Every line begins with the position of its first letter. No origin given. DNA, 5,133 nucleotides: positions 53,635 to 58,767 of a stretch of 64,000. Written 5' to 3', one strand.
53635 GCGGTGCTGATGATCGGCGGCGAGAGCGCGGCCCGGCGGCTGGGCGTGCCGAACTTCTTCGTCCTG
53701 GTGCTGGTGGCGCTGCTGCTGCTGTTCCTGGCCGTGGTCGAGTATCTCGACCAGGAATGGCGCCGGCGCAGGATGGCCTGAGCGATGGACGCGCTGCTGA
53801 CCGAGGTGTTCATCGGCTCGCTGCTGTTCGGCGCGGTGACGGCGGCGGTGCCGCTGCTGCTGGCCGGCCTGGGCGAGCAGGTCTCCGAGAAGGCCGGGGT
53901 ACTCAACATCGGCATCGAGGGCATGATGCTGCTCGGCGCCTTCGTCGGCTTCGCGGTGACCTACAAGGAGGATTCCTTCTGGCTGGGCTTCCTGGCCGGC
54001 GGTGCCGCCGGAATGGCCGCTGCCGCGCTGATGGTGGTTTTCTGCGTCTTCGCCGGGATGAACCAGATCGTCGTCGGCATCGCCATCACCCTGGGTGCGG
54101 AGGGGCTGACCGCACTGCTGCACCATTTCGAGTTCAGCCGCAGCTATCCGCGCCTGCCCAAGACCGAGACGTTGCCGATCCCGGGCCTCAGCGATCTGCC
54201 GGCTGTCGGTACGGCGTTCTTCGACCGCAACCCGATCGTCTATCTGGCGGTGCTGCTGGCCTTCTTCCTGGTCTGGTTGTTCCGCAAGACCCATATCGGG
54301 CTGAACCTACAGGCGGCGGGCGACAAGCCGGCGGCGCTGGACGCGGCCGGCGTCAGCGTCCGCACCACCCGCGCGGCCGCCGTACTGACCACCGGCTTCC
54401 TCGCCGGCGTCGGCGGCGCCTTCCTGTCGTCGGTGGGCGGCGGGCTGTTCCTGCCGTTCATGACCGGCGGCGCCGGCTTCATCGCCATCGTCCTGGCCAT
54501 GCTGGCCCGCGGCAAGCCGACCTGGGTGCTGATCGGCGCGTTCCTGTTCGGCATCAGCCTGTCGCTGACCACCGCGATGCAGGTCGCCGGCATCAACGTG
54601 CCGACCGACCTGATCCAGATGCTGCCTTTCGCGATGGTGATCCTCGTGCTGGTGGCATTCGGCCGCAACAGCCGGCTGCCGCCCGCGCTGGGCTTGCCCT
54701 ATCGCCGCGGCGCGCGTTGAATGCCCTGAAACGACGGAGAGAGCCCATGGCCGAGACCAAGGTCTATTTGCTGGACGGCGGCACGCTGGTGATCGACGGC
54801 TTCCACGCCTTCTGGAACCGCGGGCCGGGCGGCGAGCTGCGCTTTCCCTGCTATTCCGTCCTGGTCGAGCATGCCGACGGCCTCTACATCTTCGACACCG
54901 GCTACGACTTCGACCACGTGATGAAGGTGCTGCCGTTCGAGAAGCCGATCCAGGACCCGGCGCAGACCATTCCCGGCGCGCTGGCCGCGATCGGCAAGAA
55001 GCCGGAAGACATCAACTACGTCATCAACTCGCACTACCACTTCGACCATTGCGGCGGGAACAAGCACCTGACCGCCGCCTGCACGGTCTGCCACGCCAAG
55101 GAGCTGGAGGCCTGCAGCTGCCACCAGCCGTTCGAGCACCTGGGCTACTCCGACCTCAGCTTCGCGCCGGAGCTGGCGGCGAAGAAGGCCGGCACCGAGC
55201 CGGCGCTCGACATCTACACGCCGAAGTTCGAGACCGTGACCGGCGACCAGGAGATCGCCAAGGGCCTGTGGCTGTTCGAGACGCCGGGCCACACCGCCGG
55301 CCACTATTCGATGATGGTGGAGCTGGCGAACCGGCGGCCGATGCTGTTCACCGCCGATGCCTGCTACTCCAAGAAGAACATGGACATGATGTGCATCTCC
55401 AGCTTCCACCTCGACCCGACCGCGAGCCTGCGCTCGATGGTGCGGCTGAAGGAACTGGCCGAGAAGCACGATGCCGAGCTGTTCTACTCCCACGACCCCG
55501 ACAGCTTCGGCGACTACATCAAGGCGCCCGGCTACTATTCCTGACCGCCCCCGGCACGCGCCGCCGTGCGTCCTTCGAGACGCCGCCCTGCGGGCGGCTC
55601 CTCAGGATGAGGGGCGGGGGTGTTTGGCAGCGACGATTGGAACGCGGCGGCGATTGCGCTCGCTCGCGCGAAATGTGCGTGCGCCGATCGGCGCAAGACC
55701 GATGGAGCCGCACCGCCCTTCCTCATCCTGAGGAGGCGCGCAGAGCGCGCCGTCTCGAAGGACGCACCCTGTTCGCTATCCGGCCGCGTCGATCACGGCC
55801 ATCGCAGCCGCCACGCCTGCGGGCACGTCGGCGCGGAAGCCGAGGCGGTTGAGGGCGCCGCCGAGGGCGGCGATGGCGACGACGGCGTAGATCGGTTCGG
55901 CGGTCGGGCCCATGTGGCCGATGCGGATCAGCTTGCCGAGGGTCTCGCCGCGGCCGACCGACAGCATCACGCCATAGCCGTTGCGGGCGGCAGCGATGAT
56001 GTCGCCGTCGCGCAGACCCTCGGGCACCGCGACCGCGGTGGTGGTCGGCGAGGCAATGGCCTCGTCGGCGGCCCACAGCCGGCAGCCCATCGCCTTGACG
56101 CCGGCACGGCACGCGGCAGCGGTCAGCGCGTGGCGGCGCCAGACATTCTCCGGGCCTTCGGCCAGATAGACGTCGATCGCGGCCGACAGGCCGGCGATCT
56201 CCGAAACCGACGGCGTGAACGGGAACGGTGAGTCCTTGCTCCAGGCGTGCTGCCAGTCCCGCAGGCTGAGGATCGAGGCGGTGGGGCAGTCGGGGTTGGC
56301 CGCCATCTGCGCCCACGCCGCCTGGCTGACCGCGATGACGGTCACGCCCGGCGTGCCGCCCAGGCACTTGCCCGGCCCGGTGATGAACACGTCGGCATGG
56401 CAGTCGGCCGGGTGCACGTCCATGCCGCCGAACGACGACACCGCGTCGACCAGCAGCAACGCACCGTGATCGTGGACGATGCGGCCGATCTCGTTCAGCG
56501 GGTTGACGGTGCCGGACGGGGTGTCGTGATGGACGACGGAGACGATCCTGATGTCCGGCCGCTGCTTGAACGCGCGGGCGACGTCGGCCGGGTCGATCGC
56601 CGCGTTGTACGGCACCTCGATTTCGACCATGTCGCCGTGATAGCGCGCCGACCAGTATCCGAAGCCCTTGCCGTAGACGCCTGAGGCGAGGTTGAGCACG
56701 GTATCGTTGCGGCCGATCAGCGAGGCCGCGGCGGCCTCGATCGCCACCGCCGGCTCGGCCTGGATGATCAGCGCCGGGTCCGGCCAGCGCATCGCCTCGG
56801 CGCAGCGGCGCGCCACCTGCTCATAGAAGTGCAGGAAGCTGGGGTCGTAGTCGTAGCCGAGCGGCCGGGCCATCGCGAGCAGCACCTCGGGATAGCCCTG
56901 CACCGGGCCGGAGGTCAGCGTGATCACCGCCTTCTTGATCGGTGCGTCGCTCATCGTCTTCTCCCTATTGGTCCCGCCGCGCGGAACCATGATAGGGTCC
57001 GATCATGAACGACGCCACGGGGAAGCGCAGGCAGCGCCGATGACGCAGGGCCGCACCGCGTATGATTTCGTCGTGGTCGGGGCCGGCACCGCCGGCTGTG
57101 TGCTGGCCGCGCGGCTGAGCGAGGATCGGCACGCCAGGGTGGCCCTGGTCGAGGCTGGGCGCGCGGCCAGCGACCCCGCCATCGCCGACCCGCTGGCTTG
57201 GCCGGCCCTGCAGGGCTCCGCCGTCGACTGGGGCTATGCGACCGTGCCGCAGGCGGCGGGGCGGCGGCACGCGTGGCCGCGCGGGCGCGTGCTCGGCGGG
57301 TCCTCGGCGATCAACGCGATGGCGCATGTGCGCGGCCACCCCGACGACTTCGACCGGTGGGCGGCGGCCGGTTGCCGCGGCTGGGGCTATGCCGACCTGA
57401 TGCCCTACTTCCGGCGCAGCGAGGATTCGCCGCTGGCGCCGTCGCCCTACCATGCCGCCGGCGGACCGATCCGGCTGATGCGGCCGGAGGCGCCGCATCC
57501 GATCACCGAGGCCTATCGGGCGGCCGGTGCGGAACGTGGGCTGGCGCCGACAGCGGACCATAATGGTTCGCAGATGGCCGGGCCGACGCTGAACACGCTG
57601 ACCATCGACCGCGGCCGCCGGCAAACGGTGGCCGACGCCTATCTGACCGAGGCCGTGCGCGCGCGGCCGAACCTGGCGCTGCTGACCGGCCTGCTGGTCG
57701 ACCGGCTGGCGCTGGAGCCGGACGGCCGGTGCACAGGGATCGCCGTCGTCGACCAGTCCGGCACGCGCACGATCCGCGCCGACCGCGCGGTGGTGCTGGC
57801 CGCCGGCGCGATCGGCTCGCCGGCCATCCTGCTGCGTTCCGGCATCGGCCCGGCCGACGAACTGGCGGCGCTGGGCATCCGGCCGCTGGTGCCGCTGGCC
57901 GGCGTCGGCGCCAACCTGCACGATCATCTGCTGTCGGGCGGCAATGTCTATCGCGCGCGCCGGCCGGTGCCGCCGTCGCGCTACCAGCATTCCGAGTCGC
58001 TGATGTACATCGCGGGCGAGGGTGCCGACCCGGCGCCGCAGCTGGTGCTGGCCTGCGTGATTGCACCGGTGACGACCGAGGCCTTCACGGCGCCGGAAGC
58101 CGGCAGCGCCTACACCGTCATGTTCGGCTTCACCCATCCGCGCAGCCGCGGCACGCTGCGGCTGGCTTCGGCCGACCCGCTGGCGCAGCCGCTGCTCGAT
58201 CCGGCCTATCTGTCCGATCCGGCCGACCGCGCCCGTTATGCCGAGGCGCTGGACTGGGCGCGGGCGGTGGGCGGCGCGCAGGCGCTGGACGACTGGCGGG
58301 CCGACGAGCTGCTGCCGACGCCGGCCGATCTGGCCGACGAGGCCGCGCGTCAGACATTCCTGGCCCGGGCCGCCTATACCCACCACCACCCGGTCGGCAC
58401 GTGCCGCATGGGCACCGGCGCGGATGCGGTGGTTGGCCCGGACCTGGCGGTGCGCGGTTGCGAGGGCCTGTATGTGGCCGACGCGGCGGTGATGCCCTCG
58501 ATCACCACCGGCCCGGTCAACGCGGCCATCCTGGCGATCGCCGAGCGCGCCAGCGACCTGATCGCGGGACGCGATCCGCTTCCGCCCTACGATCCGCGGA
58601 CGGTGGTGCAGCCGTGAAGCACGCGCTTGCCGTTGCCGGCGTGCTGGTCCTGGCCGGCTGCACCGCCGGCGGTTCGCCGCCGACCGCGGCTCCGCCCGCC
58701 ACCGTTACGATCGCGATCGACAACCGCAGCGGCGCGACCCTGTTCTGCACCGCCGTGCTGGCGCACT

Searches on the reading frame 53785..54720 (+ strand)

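Call 39: search_protein_families(library=pfam, proteins=[window:53785-54720:+])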
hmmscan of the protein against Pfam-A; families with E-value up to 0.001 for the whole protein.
window:53785-54720:+ (311 aa): 1 family
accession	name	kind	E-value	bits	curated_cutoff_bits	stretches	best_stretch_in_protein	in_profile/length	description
PF02653.21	BPD_transp_2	-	3.1e-34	118.8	26.8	1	15-289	3-269/269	Branched-chain amino acid transport system / permease component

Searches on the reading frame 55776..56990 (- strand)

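Call 39: search_protein_families(library=pfam, proteins=[window:55776-56990:-])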
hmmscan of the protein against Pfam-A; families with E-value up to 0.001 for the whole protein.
window:55776-56990:- (404 aa): 1 family
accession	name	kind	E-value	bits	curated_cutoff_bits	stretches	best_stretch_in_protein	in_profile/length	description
PF00266.25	Aminotran_5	-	5.8e-22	78.6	21.5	1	124-347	119-339/371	Aminotransferase class-V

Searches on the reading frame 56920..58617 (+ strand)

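Call 39: search_protein_families(library=pfam, proteins=[window:56920-58617:+])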
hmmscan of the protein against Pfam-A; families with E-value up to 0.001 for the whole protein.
window:56920-58617:+ (565 aa): 6 families
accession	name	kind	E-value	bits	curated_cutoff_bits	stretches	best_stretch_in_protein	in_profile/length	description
PF00732.25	GMC_oxred_N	-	1e-45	156.7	23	1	48-337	1-217/218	GMC oxidoreductase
PF05199.19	GMC_oxred_C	-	5e-34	118.3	24.6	1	407-541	1-139/139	GMC oxidoreductase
PF00890.30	FAD_binding_2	-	2.1e-09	37.5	20.4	1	49-300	1-206/414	FAD binding domain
PF13450.12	NAD_binding_8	-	0.00012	22.7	21.9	1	52-81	1-29/68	NAD(P)-binding Rossmann-like domain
PF05834.18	Lycopene_cycl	-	0.0002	21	23.4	1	49-82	1-35/380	Lycopene cyclase protein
PF07992.20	Pyr_redox_2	-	0.00095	19.1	26.1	0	48-82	1-34/291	Pyridine nucleotide-disulphide oxidoreductase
